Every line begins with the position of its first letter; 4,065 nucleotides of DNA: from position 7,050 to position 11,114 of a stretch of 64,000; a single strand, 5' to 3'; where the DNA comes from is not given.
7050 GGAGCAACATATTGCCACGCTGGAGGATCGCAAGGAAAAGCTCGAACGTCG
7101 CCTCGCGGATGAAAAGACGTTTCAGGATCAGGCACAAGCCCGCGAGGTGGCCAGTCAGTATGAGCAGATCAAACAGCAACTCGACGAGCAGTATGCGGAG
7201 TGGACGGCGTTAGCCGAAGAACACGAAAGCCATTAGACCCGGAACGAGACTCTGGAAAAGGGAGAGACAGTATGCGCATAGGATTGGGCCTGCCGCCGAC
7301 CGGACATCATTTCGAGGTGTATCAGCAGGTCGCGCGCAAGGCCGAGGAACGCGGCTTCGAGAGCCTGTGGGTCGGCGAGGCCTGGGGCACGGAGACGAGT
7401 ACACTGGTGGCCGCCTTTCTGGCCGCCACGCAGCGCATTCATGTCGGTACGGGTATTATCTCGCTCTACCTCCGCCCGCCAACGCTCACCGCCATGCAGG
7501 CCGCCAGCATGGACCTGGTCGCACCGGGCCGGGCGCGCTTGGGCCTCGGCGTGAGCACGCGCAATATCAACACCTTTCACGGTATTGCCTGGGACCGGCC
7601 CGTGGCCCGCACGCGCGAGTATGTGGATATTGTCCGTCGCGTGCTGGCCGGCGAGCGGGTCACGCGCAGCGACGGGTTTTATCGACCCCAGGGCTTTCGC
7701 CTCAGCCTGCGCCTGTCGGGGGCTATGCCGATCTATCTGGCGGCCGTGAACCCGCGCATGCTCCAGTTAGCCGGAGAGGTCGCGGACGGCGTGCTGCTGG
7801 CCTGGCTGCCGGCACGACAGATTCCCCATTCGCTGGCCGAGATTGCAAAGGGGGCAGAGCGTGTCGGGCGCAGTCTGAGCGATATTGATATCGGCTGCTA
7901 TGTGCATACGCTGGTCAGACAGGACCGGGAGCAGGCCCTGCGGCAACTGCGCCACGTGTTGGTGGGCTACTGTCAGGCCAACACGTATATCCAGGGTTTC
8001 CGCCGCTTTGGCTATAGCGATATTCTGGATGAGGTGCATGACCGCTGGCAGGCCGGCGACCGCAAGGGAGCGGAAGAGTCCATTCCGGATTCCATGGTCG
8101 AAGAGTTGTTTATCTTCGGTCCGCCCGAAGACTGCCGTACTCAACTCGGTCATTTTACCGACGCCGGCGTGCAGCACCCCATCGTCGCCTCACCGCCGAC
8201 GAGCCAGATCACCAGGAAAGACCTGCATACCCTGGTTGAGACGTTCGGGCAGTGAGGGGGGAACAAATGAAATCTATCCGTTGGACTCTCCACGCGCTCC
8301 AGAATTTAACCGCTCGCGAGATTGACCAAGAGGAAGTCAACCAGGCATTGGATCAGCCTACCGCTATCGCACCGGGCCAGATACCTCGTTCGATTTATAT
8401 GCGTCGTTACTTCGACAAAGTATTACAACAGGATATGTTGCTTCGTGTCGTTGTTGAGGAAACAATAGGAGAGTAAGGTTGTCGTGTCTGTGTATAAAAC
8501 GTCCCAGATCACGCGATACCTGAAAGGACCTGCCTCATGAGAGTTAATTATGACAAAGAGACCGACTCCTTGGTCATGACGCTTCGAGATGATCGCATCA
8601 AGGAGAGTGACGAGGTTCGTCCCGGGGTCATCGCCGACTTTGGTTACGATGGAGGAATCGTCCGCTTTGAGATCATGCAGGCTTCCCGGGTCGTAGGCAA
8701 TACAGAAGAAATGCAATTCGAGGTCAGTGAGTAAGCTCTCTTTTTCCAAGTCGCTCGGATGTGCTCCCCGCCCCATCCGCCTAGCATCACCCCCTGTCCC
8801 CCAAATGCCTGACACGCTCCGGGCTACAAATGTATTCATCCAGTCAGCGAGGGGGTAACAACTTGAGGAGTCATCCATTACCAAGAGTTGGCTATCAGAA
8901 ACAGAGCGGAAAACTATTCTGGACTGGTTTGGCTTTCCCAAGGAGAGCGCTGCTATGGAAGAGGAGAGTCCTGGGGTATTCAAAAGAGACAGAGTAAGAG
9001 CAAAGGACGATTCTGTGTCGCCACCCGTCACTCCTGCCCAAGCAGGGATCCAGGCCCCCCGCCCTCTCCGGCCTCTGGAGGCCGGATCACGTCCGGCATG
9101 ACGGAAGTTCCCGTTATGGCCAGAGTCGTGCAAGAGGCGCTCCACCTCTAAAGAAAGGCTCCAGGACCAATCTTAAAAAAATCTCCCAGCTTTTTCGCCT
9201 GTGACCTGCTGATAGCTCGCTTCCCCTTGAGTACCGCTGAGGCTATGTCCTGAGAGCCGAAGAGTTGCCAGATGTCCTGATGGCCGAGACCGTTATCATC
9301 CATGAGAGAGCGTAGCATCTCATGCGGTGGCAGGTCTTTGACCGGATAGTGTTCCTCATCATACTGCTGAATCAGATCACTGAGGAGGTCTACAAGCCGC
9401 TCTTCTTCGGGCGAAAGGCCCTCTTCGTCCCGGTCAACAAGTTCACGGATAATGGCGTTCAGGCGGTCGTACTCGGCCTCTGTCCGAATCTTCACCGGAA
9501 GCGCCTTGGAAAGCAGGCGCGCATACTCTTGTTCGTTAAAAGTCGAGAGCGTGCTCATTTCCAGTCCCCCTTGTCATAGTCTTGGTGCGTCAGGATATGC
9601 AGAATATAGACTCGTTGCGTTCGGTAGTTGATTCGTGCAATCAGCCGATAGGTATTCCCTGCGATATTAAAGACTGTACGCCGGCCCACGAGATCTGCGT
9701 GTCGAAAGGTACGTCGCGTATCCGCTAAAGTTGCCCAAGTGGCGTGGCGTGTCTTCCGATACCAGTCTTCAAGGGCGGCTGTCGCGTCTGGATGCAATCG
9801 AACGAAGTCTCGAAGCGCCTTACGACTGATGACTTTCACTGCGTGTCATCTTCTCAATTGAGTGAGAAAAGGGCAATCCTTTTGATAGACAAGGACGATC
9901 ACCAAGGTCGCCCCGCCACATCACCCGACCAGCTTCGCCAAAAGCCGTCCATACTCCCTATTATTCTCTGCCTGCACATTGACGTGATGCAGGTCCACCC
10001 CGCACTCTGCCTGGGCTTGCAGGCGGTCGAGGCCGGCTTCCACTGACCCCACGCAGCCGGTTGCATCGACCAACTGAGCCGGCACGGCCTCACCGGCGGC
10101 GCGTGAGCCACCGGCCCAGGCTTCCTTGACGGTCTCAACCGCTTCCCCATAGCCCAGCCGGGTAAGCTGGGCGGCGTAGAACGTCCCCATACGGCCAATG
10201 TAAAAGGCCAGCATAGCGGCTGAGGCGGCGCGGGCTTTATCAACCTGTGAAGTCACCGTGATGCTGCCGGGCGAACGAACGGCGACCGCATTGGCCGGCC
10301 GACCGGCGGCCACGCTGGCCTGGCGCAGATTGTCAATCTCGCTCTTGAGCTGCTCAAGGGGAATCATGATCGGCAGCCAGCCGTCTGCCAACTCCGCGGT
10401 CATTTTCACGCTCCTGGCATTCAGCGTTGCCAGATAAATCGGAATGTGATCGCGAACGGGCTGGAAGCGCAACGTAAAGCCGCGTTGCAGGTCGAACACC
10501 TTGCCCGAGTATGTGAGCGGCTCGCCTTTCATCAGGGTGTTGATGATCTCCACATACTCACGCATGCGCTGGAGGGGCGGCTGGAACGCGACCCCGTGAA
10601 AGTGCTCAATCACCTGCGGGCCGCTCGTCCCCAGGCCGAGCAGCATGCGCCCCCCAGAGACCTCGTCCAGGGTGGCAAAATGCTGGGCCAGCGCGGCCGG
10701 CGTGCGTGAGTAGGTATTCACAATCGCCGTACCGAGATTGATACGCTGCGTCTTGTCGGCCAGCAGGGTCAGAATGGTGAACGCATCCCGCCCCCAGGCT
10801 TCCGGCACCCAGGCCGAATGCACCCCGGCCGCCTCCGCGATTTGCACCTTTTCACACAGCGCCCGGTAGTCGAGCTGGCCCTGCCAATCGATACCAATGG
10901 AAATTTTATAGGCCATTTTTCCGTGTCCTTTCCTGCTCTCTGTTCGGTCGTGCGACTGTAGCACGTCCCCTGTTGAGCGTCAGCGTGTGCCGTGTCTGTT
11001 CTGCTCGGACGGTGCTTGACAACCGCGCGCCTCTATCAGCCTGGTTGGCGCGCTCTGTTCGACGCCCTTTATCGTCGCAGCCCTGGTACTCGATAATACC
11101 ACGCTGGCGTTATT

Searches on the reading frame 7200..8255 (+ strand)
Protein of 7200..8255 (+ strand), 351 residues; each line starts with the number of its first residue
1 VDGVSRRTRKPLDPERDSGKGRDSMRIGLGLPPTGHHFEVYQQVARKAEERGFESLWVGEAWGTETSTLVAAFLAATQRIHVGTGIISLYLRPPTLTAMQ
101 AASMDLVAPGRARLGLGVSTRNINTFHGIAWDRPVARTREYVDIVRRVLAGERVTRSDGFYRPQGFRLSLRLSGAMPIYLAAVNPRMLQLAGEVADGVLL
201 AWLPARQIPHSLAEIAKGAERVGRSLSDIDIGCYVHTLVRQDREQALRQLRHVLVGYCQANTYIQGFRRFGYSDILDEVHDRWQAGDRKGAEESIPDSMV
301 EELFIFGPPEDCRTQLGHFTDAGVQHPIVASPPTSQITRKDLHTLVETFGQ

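Call 58: search_protein_families(library=pfam, proteins=[window:7200-8255:+], max_evalue=0.001)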
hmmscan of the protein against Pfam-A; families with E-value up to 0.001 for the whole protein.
window:7200-8255:+ (351 aa): 1 family
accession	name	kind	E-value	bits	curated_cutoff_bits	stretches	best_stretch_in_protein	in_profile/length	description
PF00296.26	Bac_luciferase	-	5.8e-75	253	27.9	1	37-326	21-314/314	Luciferase-like monooxygenase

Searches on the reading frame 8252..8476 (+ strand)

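Call 18: search_protein_families(library=pfam, proteins=[window:8252-8476:+], max_evalue=0.01)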
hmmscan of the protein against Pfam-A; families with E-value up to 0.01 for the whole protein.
window:8252-8476:+ (74 aa): 1 family
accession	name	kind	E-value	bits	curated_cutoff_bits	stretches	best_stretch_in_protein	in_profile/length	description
PF14076.12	DUF4258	-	0.00049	20.8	25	1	11-39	1-29/71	Domain of unknown function (DUF4258)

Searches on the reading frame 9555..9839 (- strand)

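Call 18: search_protein_families(library=pfam, proteins=[window:9555-9839:-], max_evalue=0.01)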
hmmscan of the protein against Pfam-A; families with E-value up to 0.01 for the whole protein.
window:9555-9839:- (94 aa): 1 family
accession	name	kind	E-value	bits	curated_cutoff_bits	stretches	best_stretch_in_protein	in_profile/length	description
PF09907.15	HigB_toxin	-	3.1e-30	104.7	27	1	20-90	2-73/74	HigB_toxin, RelE-like toxic component of a toxin-antitoxin system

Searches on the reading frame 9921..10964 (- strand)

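Call 58: search_protein_families(library=pfam, proteins=[window:9921-10964:-], max_evalue=0.001)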
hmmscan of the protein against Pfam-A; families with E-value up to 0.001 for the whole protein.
window:9921-10964:- (347 aa): 1 family
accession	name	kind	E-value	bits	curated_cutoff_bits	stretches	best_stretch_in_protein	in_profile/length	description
PF00296.26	Bac_luciferase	-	6e-73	246.4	27.9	1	30-324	19-313/314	Luciferase-like monooxygenase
